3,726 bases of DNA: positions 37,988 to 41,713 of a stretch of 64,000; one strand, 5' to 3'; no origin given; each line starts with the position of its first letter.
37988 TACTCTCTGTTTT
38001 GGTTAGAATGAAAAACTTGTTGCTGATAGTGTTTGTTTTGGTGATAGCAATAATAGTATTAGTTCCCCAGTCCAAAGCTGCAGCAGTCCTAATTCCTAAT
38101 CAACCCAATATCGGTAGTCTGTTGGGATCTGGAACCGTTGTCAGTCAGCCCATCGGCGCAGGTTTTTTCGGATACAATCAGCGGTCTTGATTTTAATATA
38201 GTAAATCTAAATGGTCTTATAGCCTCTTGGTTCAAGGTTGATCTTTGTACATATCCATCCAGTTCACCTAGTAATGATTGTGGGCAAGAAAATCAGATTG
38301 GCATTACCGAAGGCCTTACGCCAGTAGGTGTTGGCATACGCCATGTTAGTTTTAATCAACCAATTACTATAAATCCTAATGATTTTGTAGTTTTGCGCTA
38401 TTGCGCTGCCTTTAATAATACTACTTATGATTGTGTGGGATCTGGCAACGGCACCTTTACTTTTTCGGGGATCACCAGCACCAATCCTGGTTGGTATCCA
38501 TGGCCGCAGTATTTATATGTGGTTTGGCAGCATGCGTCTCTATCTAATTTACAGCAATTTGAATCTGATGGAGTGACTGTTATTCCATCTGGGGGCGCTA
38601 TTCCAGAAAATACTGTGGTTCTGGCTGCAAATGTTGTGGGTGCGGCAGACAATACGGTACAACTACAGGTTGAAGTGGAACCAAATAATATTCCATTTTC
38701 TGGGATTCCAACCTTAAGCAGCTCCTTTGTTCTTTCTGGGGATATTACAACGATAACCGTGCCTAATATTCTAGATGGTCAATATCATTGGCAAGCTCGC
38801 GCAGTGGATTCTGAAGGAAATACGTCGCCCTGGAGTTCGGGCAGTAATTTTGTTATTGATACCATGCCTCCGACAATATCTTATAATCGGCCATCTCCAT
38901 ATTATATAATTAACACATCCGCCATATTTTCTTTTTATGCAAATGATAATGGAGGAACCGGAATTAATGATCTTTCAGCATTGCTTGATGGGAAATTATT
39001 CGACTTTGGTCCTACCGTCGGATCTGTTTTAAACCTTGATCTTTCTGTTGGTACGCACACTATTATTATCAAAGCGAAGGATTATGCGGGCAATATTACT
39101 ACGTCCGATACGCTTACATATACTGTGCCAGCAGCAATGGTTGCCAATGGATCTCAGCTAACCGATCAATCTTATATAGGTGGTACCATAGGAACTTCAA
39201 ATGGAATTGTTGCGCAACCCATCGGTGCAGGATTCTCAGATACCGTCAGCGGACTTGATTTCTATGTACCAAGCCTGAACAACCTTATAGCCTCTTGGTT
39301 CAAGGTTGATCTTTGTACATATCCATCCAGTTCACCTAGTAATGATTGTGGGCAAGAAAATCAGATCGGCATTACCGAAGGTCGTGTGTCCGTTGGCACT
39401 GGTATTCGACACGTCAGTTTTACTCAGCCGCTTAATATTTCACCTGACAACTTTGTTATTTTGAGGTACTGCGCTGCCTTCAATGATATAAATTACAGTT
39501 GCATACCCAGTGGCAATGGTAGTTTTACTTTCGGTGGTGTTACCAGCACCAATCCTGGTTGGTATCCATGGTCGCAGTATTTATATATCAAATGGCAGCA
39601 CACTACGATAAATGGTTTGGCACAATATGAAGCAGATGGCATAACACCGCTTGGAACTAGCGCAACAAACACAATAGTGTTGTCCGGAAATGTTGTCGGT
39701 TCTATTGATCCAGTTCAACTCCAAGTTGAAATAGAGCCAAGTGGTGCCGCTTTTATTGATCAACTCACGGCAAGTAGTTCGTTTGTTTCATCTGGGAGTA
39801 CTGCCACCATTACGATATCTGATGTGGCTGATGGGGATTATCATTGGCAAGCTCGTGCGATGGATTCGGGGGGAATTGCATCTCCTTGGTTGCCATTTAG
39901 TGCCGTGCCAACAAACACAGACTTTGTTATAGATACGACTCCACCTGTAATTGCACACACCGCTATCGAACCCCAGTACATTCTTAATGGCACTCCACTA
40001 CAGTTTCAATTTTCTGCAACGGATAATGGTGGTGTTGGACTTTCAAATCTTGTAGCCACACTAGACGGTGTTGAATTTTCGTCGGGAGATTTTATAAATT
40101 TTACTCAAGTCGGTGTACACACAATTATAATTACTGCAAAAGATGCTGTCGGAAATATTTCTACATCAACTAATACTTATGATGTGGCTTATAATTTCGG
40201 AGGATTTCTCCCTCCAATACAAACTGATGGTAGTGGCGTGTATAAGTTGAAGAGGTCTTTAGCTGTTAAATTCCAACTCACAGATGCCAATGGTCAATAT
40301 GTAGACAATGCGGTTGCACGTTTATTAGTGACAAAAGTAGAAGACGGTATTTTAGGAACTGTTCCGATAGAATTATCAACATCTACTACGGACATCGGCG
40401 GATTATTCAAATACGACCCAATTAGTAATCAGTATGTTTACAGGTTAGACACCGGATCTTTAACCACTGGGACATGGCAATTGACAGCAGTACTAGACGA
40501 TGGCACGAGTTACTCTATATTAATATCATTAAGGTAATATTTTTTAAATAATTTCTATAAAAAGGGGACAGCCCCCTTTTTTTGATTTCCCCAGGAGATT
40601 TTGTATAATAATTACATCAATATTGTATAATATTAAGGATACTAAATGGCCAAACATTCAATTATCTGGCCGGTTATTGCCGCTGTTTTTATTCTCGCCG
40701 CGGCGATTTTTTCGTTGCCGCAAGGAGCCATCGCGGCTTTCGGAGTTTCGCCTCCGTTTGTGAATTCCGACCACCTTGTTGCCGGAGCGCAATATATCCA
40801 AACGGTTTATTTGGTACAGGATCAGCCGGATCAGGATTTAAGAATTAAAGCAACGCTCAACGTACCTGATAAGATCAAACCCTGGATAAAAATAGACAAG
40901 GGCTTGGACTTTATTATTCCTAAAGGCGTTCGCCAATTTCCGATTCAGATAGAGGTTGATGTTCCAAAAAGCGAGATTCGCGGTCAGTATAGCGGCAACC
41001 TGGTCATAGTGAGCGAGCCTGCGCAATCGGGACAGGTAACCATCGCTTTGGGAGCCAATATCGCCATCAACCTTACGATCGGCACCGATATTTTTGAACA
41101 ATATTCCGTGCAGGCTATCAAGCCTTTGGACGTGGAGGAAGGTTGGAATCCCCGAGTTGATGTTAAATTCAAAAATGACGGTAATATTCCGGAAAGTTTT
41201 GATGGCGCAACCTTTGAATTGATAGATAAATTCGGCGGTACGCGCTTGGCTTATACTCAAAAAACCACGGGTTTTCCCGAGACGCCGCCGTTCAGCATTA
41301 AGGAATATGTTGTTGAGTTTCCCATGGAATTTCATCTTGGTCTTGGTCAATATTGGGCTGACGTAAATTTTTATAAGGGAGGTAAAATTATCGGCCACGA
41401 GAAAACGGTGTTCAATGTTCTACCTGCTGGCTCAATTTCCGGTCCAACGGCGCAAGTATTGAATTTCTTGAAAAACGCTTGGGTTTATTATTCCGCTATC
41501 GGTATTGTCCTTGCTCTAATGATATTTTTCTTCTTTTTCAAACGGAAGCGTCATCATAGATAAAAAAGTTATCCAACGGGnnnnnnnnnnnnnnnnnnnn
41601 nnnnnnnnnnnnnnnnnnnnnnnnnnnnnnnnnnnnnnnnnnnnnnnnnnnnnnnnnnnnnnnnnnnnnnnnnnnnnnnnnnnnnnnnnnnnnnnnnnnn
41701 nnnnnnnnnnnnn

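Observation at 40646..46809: Cohesin-dockerin-like surface assembly cluster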

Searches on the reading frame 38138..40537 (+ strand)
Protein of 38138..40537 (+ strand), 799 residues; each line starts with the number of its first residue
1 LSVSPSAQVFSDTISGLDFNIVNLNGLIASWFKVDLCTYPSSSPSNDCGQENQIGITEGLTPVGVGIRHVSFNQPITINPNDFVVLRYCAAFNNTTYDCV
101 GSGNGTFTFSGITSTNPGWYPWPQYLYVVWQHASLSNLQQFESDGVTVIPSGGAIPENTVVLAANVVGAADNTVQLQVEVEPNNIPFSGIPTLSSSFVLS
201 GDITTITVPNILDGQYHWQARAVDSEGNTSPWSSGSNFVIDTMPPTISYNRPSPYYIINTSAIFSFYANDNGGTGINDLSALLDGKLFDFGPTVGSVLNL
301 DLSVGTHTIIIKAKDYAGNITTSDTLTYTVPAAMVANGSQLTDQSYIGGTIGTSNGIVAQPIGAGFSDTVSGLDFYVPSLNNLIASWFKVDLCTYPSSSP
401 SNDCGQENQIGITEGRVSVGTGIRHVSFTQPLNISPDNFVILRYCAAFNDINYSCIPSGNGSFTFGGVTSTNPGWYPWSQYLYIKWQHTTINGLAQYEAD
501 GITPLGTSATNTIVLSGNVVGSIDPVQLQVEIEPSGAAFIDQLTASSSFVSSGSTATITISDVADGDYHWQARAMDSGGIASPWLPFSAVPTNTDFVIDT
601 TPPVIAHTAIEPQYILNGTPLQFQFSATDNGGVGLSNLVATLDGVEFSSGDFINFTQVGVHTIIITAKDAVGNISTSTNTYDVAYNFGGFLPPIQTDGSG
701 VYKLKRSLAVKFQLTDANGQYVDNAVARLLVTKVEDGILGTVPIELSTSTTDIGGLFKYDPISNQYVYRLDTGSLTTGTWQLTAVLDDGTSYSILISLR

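Call 3: search_protein_families(library=pfam, proteins=[window:38138-40537:+], max_evalue=1)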
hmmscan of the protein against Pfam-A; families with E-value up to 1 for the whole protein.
window:38138-40537:+ (799 aa): 7 families
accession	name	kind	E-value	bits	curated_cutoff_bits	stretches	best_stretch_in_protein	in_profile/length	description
PF19077.6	Big_13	-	1.6e-12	48.2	27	2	201-242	62-102/102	Bacterial Ig-like domain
PF25788.1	Ig_Rha78A_N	-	0.0042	17.7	27.4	1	215-238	76-99/105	Rha78A-like, N-terminal immunoglobulin domain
PF13750.12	Big_3_3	-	0.012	15.8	27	0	211-249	12-50/157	Bacterial Ig-like domain (group 3)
PF15418.12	DUF4625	-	0.014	16.1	27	0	206-230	97-122/131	Domain of unknown function (DUF4625)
PF00801.26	PKD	-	0.2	12.1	23.5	1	612-680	8-78/80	PKD domain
PF13517.12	FG-GAP_3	-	0.62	11.1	26.9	0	99-122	21-44/61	FG-GAP-like repeat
PF24893.1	DUF7743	-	0.74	10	27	1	598-690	2-90/120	Domain of unknown function (DUF7743)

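Call 4: search_protein_families(library=ncbifam, proteins=[window:38138-40537:+], max_evalue=1)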
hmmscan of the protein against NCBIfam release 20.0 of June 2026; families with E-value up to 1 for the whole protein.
window:38138-40537:+ (799 aa): 5 families
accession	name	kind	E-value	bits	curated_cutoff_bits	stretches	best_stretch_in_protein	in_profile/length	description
NF038114.1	rightmost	domain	2.4e-14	53.6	35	1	689-799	2-113/113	PxKF domain-containing protein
NF047446.1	barrel_OmpL47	domain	2.3e-10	40.8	40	2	624-679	8-63/68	OmpL47-type beta-barrel domain-containing protein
NF040520.1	Ig_like_BLP2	equivalog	0.006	14.8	750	1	298-342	576-621/730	Ig-like repeat protein Blp2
NF047441.1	Lepto_OmpL47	equivalog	0.0082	15.8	250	0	213-247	296-329/336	multi-beta-barrel domain surface protein OmpL47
NF041723.1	phane_AmcA_3b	equivalog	0.077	13.2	65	0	563-592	15-45/54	multiple cyclophane-containing RiPP AmcA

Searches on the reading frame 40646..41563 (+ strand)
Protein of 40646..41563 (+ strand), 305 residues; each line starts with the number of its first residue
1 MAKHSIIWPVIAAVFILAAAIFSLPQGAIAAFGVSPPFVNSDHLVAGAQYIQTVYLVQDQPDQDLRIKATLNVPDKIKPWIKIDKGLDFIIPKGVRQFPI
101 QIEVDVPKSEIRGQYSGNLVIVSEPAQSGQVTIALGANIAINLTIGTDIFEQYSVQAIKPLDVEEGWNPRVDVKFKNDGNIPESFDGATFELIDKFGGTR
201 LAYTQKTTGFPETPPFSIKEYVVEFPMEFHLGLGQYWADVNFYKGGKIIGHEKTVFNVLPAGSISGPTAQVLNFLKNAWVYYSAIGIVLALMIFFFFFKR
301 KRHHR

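Call 3: search_protein_families(library=pfam, proteins=[window:40646-41563:+], max_evalue=1)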
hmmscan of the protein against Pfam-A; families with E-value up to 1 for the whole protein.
window:40646-41563:+ (305 aa): 1 family
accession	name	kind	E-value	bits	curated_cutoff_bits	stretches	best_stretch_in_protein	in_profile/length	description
PF11611.13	DUF4352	-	0.21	12.3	25.9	1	171-199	40-68/122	Domain of unknown function (DUF4352)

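Call 4: search_protein_families(library=ncbifam, proteins=[window:40646-41563:+], max_evalue=1)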
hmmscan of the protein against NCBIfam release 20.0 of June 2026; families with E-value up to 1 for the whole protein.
window:40646-41563:+ (305 aa): 1 family
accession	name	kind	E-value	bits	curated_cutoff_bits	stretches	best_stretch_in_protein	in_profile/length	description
TIGR01167.1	LPXTG_anchor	domain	0.014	16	15.9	1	281-303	12-34/34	LPXTG cell wall anchor domain-containing protein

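Call 57: search_solved_structures(query=A4, max_evalue=10)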
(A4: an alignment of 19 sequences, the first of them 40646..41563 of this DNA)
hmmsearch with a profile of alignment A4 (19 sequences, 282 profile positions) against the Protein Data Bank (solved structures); distinct sequences matched with E-value up to 10: 2.
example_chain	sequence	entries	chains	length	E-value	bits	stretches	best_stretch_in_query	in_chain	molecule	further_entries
8k2f_A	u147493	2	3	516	0.25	13.4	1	87-121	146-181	Oligosaccharide-releasing beta-N-acetylgalactosaminidase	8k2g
8k2j_A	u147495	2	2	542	0.39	12.8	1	84-133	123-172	Oligosaccharide/Monosaccharide-releasing beta-N-acetylgalactosaminidase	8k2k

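Call 58: search_protein_families(library=pfam, alignment_id=A4, max_evalue=0.1)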
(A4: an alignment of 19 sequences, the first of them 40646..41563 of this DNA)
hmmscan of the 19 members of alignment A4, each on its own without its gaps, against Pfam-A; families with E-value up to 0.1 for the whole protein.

A. member 1, window:40646-41563:+ (305 aa): 0 families

B. families by the number of members that match (of 19 scanned): 17 families
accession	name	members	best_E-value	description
PF09608.15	Alph_Pro_TM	4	0.00027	Putative transmembrane protein (Alph_Pro_TM)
PF22680.2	Glyco_hydro_123_N_2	2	0.011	Glycoside hydrolase 123 N-terminal domain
PF00746.26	Gram_pos_anchor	2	0.015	LPXTG cell wall anchor motif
PF16116.10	DUF4832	1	0.00022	Domain of unknown function (DUF4832)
PF24318.1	DUF7490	1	0.0014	Domain of unknown function (DUF7490)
PF14524.12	Wzt_C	1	0.0016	Wzt C-terminal domain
PF03168.19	LEA_2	1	0.0034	Late embryogenesis abundant protein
PF14874.12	PapD-like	1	0.0069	Flagellar-associated PapD-like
PF07705.17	CARDB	1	0.038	CARDB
PF04234.18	CopC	1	0.042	CopC domain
PF19543.5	GH123_N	1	0.049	Glycoside hydrolase 123, N-terminal domain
PF01835.25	MG2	1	0.057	MG2 domain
PF04911.17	ATP-synt_J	1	0.059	ATP synthase j chain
PF23924.1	DUF7263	1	0.062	Family of unknown function (DUF7263)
PF16955.11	OFeT_1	1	0.073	Ferrous iron uptake permease, iron-lead transporter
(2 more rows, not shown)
